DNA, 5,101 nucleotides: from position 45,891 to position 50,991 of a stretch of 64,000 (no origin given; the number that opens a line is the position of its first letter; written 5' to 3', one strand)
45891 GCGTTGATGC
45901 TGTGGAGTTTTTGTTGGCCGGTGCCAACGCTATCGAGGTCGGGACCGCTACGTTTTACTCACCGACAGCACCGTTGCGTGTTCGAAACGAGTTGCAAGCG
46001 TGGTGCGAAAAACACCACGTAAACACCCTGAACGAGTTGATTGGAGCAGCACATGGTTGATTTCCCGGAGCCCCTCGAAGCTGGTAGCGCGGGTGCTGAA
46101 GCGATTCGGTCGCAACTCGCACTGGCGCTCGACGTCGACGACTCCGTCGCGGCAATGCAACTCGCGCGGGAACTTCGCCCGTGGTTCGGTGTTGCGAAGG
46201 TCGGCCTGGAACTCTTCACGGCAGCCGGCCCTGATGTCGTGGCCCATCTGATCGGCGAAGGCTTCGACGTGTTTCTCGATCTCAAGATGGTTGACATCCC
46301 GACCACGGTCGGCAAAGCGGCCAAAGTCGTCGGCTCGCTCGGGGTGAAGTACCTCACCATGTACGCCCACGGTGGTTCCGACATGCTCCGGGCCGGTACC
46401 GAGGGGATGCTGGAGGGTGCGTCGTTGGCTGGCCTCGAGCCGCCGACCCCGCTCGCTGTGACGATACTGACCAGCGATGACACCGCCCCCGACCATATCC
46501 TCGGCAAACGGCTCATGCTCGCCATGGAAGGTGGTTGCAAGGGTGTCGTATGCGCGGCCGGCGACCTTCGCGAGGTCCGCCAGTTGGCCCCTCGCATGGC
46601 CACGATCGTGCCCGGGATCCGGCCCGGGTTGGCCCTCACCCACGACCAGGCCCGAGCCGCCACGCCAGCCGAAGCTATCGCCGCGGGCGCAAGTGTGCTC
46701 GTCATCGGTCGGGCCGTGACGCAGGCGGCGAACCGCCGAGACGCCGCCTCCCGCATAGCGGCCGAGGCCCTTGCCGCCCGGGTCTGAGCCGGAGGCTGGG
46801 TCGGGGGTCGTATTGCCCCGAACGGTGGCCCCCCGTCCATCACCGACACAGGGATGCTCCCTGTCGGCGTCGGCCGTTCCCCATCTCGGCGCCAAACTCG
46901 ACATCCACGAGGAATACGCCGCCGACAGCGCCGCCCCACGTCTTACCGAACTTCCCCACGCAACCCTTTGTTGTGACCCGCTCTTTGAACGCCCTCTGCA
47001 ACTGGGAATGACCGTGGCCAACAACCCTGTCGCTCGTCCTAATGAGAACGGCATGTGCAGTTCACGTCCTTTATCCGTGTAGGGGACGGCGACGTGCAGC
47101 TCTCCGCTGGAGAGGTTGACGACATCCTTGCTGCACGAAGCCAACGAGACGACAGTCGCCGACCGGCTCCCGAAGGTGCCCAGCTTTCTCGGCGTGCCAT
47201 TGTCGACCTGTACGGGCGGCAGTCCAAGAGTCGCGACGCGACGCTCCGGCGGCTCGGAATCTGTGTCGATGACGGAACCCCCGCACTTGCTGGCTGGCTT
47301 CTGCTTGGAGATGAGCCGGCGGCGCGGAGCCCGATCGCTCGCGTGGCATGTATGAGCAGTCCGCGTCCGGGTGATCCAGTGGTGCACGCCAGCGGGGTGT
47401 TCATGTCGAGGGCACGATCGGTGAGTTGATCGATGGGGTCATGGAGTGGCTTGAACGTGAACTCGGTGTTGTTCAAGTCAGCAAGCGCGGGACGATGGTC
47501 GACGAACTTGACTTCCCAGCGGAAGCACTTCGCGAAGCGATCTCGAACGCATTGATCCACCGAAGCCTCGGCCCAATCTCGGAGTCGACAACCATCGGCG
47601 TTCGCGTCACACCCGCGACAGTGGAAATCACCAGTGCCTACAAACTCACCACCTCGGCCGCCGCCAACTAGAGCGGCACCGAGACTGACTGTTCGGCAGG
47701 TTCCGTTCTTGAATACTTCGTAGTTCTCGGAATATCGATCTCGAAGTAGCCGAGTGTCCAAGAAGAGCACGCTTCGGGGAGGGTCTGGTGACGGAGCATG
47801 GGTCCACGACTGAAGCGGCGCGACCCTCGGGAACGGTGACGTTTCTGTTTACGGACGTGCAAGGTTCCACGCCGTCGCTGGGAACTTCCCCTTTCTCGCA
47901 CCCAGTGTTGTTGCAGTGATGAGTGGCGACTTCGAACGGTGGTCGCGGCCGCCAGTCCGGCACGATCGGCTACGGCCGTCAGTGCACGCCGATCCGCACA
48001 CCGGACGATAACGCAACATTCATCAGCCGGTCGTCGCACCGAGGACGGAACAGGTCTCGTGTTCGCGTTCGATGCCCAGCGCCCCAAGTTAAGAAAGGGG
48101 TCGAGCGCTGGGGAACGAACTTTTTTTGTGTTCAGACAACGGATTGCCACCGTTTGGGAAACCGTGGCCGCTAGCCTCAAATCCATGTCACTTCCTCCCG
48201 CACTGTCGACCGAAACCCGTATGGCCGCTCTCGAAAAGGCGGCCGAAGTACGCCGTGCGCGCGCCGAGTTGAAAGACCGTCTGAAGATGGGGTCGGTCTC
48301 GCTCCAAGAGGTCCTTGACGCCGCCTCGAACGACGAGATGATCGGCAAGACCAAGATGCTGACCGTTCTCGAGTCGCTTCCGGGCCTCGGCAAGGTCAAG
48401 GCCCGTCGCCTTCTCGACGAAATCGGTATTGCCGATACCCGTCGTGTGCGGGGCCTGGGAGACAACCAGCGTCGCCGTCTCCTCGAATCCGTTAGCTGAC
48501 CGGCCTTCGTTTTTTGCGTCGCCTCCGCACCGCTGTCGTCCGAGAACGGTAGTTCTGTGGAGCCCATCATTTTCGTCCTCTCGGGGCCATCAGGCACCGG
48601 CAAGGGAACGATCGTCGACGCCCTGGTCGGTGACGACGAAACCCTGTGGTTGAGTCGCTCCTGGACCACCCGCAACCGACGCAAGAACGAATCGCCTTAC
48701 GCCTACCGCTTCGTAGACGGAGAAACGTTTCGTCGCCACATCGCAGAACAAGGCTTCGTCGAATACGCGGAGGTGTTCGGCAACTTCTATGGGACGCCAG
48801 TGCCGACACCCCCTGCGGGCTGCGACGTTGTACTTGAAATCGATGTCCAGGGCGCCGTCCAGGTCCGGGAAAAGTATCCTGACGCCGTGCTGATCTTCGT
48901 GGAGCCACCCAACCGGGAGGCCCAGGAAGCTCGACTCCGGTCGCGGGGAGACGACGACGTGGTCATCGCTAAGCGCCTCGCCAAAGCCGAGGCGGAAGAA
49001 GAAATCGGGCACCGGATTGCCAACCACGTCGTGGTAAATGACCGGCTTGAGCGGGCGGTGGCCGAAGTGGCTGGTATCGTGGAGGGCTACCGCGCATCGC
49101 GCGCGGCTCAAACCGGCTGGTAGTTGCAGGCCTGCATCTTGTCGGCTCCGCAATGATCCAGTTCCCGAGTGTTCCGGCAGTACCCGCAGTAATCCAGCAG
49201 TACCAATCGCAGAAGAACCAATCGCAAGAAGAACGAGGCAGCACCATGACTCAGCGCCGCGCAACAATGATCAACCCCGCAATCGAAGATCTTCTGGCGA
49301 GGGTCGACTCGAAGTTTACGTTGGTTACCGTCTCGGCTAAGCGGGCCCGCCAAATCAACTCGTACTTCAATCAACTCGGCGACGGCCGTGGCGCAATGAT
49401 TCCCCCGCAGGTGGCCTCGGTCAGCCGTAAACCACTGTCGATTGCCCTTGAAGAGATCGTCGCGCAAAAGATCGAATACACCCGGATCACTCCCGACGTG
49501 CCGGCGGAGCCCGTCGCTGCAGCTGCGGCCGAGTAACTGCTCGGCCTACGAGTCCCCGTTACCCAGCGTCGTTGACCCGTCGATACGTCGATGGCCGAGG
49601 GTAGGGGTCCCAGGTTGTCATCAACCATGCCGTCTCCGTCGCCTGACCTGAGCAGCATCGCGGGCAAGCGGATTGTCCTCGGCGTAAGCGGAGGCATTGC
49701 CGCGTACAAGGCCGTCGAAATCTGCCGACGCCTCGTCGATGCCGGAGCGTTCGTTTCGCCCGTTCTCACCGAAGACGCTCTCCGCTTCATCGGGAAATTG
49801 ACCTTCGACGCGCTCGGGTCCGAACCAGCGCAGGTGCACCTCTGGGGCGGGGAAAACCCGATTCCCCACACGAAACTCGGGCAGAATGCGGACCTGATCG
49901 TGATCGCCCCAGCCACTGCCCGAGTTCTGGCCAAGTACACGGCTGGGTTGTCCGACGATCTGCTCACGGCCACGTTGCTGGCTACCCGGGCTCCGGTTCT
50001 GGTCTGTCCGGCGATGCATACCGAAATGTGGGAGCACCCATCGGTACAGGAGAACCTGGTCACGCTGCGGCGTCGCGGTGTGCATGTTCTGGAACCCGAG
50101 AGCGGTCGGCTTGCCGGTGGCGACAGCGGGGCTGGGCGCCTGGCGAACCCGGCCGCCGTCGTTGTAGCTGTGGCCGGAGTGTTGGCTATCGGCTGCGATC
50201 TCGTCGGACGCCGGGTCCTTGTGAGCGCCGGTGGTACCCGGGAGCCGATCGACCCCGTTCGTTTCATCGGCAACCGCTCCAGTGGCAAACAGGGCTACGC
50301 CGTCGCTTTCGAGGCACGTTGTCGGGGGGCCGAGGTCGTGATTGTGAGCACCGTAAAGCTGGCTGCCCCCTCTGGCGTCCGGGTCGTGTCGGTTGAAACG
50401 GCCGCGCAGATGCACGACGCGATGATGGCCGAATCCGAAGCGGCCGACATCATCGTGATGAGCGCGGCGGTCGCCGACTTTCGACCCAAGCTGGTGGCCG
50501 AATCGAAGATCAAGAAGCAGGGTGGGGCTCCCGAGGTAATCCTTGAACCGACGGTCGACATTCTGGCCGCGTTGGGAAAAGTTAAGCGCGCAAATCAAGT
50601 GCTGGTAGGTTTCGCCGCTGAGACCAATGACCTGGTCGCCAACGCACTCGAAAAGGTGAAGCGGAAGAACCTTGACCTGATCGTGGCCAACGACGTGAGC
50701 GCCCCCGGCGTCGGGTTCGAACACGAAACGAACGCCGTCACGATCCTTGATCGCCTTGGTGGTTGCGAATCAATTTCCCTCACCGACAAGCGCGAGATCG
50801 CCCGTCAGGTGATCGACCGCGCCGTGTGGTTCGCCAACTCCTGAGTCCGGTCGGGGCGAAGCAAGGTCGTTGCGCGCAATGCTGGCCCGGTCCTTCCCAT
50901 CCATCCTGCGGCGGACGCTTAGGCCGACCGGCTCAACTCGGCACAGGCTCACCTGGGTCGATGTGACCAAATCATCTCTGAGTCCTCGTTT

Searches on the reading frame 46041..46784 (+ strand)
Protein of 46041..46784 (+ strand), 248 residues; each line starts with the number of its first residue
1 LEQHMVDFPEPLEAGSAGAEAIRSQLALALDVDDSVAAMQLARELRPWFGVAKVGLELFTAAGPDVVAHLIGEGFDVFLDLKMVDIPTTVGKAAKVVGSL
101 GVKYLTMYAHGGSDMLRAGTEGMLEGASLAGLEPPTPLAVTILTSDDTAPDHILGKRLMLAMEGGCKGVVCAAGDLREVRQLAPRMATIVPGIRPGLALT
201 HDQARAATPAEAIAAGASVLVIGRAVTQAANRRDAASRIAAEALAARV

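Call 88: search_protein_families(library=pfam, proteins=[window:46041-46784:+], max_evalue=0.001)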
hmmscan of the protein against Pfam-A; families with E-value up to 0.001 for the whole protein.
window:46041-46784:+ (248 aa): 1 family
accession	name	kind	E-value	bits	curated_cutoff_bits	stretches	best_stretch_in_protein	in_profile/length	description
PF00215.30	OMPdecase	-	3e-38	132.4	27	1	25-239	2-221/221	Orotidine 5'-phosphate decarboxylase / HUMPS family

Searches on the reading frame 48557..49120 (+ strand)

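Call 88: search_protein_families(library=pfam, proteins=[window:48557-49120:+], max_evalue=0.001)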
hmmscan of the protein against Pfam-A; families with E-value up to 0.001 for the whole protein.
window:48557-49120:+ (188 aa): 1 family
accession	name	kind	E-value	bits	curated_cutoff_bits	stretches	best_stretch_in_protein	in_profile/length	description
PF00625.27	Guanylate_kin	-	1.3e-26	93.8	25.2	1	6-176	5-180/182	Guanylate kinase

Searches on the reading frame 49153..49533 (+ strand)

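Call 88: search_protein_families(library=pfam, proteins=[window:49153-49533:+], max_evalue=0.001)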
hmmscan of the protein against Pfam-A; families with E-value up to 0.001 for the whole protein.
window:49153-49533:+ (127 aa): 1 family
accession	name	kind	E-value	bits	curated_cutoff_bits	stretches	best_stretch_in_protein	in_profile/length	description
PF01192.27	RNA_pol_Rpb6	-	9.9e-15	54.7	26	1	46-109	1-53/53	RNA polymerase Rpb6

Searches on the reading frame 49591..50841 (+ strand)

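Call 88: search_protein_families(library=pfam, proteins=[window:49591-50841:+], max_evalue=0.001)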
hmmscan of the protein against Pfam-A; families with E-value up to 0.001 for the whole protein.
window:49591-50841:+ (417 aa): 2 families
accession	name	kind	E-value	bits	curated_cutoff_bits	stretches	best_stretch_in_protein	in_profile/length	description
PF04127.22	DFP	-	2.6e-68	229.9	22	1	205-386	2-186/186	DNA/pantothenate metabolism flavoprotein C-terminal domain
PF02441.25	Flavoprotein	-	9.4e-29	100.5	22.7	1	26-192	1-156/162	Flavoprotein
